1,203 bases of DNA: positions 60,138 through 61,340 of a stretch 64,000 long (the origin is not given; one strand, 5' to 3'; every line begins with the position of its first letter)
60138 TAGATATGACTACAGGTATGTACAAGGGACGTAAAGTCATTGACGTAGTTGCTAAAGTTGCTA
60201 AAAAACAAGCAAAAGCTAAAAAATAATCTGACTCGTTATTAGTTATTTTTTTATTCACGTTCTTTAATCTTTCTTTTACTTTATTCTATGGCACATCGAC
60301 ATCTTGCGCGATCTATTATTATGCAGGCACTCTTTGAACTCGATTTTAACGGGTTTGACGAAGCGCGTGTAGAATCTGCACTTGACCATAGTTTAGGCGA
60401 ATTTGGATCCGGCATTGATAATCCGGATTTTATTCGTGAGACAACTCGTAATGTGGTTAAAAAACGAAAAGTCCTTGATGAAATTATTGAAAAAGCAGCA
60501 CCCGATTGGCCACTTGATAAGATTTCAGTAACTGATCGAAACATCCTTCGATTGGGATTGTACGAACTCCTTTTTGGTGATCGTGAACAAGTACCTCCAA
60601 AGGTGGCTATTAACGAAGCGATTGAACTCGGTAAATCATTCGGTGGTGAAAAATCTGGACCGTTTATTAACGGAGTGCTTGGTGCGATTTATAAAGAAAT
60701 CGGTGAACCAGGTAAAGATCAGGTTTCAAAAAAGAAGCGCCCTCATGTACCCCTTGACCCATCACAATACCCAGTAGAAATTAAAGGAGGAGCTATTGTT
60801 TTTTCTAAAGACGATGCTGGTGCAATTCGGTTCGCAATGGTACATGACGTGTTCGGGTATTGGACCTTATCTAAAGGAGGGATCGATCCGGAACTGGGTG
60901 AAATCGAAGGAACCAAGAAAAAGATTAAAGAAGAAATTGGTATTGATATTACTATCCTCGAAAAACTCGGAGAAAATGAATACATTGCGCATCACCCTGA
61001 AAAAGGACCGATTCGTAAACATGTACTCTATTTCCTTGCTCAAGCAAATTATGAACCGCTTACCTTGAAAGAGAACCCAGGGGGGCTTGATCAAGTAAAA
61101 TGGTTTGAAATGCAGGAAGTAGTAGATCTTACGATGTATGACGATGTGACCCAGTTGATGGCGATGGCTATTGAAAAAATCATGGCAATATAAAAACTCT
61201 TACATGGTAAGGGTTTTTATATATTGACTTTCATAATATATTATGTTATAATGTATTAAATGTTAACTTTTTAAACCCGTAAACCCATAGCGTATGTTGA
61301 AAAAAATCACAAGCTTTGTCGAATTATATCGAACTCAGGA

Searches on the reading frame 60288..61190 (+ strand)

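Call 56: search_protein_families(library=pfam, proteins=[window:60288-61190:+], max_evalue=0.001)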
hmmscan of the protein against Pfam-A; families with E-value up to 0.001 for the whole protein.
window:60288-61190:+ (301 aa): 2 families
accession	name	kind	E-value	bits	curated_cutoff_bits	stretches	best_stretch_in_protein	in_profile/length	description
PF01029.23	NusB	-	4.3e-32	111.7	23.1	1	7-136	3-133/133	NusB family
PF00293.34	NUDIX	-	2.2e-08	34.6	21.1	1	190-282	28-122/134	NUDIX domain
